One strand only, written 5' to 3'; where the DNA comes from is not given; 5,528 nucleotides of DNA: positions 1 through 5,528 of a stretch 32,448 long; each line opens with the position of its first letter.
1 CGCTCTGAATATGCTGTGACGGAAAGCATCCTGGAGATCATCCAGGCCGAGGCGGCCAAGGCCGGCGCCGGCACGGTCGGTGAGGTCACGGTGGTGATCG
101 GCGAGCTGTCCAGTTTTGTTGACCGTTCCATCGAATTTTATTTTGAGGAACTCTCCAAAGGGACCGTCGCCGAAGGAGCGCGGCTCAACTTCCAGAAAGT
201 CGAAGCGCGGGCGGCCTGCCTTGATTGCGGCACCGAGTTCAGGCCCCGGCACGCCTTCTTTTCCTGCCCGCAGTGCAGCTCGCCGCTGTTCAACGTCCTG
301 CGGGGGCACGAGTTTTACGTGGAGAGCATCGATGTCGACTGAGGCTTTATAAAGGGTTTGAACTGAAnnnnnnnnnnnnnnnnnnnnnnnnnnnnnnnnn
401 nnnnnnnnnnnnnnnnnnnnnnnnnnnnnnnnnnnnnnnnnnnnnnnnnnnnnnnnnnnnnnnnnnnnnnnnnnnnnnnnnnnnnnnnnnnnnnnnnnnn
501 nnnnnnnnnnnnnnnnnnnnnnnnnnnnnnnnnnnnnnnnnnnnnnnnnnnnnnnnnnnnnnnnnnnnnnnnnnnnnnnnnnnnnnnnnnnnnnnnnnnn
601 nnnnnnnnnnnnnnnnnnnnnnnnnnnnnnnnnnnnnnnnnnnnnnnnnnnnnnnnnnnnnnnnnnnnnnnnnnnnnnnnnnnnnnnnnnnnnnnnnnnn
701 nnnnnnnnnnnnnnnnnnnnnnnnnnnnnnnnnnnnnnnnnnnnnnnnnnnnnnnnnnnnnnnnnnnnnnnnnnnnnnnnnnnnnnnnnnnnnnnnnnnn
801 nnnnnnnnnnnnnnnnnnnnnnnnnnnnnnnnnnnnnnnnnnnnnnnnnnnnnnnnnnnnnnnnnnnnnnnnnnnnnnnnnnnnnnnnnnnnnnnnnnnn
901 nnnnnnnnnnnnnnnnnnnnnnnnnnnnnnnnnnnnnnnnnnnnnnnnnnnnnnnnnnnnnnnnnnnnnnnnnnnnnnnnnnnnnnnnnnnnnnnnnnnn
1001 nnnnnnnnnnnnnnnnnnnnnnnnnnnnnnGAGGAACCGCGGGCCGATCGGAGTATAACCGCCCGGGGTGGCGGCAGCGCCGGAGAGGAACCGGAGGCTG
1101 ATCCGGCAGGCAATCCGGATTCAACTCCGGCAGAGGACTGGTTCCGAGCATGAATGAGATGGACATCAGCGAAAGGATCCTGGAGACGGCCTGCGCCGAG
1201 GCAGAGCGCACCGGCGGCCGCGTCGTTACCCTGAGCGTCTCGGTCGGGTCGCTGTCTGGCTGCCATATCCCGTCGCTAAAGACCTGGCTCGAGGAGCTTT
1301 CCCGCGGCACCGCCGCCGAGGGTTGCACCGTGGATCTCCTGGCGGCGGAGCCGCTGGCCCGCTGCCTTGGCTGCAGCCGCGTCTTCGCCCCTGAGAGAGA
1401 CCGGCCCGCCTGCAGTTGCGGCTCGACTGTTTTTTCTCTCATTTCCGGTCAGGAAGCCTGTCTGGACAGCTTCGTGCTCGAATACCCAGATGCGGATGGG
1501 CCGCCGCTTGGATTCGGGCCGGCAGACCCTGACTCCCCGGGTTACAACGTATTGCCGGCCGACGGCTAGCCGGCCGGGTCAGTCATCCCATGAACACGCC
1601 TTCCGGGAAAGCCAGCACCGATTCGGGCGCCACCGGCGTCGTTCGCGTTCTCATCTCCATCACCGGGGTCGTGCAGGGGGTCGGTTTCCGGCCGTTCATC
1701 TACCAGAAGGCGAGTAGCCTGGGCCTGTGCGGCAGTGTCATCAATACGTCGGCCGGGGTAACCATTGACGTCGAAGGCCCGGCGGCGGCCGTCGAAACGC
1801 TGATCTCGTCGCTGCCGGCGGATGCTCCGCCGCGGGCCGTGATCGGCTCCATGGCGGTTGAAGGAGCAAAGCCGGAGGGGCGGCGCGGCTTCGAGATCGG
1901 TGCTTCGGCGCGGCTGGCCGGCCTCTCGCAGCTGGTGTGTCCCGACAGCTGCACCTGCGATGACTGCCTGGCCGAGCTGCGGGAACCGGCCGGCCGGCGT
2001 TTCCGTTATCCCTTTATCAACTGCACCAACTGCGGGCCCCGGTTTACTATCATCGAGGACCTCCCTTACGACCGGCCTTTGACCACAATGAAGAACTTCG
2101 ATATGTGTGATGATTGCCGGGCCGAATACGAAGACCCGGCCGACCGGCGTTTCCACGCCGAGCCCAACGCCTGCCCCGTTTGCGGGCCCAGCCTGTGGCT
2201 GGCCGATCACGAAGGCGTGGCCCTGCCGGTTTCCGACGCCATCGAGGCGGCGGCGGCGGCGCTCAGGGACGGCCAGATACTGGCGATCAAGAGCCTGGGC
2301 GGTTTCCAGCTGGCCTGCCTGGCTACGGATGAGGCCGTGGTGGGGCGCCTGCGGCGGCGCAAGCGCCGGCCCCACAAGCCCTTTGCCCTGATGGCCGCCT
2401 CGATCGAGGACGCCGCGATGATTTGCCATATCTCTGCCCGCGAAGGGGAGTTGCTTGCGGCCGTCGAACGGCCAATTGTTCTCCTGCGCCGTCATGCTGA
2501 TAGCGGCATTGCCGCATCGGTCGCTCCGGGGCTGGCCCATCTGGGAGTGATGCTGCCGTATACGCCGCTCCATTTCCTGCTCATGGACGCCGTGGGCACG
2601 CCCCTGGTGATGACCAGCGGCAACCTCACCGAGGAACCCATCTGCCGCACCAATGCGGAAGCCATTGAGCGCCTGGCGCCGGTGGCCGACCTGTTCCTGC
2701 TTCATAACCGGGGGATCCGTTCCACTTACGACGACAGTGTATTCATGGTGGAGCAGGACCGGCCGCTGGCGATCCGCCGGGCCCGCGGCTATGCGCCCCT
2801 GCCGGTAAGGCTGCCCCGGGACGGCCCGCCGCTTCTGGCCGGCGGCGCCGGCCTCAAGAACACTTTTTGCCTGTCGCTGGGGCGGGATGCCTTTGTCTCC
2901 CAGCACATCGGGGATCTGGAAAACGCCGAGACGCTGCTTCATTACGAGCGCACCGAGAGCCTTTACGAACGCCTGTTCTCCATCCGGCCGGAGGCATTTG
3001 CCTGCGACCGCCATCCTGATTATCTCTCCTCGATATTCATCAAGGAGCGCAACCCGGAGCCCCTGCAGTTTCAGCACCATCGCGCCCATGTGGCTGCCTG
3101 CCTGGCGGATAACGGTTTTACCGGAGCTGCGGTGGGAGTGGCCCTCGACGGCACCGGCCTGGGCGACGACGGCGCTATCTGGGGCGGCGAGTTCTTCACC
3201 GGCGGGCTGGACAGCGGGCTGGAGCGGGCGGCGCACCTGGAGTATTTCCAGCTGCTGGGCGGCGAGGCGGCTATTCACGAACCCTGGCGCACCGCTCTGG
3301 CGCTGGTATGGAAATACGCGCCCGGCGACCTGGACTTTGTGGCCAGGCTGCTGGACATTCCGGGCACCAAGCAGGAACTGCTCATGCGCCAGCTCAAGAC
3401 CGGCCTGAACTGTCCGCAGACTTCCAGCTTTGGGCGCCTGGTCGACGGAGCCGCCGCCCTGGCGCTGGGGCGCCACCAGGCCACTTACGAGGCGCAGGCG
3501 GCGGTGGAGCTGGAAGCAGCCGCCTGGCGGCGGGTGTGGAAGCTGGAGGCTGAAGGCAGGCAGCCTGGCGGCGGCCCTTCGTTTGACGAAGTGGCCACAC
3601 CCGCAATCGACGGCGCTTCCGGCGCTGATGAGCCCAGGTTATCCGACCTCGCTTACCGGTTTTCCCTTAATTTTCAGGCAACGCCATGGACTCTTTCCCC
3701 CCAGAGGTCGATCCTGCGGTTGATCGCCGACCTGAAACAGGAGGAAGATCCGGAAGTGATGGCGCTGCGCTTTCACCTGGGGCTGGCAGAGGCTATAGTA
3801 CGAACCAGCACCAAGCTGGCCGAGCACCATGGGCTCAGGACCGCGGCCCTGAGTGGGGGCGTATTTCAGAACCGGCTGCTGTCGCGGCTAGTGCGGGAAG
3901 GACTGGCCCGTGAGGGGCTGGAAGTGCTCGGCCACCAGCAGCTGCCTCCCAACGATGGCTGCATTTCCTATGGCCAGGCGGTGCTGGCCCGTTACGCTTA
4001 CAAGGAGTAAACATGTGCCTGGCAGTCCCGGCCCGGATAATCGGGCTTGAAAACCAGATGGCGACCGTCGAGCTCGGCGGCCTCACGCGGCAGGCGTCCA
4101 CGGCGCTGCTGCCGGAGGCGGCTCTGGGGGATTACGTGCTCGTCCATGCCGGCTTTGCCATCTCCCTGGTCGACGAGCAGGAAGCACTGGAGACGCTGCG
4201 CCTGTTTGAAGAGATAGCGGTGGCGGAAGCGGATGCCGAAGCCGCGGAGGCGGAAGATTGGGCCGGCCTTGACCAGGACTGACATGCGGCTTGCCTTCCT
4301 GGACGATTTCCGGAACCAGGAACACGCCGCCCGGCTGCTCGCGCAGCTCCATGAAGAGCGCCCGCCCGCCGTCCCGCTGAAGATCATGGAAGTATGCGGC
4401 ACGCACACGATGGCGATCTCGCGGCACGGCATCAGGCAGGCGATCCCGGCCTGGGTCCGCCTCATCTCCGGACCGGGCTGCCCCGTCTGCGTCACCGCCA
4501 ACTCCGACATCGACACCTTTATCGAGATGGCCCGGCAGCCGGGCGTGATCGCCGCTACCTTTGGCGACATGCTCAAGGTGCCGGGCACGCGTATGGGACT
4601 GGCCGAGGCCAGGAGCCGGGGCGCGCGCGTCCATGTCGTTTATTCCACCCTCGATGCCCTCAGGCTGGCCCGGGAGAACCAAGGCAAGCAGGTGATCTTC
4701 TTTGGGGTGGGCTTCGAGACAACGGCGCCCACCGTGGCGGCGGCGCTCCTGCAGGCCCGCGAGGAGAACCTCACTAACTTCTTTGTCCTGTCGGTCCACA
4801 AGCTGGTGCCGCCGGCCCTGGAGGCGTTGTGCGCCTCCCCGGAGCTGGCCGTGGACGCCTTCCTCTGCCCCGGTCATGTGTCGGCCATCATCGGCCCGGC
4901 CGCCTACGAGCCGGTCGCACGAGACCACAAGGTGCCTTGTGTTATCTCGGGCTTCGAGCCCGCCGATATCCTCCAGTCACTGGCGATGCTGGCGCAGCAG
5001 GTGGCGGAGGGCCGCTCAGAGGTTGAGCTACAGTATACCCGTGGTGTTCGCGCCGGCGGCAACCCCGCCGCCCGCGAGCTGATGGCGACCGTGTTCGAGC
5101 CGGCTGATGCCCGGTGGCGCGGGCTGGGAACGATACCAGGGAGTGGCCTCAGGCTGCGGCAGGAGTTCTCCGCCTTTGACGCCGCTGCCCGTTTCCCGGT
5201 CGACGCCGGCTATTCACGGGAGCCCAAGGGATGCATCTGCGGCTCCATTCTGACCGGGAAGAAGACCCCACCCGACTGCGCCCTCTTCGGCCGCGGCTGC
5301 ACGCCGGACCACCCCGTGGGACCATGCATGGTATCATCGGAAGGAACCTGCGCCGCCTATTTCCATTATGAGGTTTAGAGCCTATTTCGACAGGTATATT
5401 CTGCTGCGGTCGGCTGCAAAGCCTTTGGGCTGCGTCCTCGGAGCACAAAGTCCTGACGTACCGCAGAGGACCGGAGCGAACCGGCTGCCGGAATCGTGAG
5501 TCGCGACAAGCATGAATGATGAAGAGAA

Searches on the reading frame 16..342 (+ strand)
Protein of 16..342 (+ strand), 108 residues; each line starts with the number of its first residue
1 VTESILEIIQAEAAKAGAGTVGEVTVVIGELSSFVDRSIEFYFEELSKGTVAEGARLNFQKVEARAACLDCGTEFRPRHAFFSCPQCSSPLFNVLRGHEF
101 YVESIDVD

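Call 9: search_protein_families(library=pfam, proteins=[window:16-342:+], max_evalue=0.00001)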
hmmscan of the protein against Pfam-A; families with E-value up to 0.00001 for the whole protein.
window:16-342:+ (108 aa): 1 family
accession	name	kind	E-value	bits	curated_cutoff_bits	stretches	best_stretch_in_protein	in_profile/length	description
PF01155.25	HypA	-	1.1e-26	93.5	28.9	1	1-107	6-112/112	Hydrogenase/urease nickel incorporation, metallochaperone, hypA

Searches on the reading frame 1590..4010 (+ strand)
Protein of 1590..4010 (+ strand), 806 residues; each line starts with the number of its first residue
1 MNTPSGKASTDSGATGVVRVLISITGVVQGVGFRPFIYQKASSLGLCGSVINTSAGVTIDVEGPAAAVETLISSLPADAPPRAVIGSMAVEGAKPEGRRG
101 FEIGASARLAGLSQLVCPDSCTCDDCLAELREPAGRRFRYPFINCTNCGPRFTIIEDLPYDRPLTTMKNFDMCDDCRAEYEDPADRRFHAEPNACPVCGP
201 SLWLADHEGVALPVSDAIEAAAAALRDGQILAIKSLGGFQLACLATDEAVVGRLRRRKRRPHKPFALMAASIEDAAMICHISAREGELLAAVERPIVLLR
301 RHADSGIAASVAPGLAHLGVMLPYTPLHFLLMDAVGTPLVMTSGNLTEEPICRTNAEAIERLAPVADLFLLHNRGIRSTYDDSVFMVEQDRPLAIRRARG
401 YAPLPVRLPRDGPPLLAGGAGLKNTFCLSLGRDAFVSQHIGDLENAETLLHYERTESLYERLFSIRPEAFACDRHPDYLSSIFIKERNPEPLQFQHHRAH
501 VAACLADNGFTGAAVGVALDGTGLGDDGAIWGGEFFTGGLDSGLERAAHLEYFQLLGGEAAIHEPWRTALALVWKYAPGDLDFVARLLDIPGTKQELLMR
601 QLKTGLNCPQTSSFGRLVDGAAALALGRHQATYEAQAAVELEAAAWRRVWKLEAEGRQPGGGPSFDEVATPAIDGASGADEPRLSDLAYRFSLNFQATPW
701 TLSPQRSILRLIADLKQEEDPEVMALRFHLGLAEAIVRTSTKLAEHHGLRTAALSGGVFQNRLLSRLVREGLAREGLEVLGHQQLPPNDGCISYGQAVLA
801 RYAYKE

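Call 8: search_protein_families(library=pfam, proteins=[window:1590-4010:+], max_evalue=0.00001)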
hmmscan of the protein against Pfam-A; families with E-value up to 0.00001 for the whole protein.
window:1590-4010:+ (806 aa): 5 families
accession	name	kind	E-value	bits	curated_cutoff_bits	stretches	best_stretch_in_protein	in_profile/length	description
PF22521.2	HypF_C_2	-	1.8e-70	237.9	27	2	516-648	1-130/241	Carbamoyltransferase, Kae1-like Domain, second subdomain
PF01300.24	Sua5_yciO_yrdC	-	6.8e-42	143.4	25.1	1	224-397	2-177/178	Telomere recombination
PF07503.17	zf-HYPF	-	1.9e-34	117.6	23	2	172-204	1-33/34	HypF finger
PF17788.7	HypF_C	-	2e-29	102.6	23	1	412-507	3-99/99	HypF Kae1-like domain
PF00708.24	Acylphosphatase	-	8.6e-19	68.1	22.5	1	22-103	3-85/85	Acylphosphatase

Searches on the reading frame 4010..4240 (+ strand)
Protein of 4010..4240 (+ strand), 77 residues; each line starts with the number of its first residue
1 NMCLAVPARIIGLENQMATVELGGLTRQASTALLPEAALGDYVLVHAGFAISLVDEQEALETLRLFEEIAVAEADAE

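Call 94: search_protein_families(library=pfam, proteins=[window:4010-4240:+], max_evalue=0.01)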
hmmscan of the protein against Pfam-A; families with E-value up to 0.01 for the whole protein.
window:4010-4240:+ (77 aa): 1 family
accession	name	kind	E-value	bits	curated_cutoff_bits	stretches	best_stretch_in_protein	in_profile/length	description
PF01455.23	HupF_HypC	-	1.4e-27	96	28.5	1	2-66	1-65/65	HupF/HypC family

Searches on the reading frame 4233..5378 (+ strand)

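Call 8: search_protein_families(library=pfam, proteins=[window:4233-5378:+], max_evalue=0.00001)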
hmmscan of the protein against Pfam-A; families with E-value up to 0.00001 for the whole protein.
window:4233-5378:+ (381 aa): 1 family
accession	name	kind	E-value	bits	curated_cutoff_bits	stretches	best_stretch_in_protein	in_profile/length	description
PF01924.21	HypD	-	1.8e-149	498.1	25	1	32-380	3-351/351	Hydrogenase formation hypA family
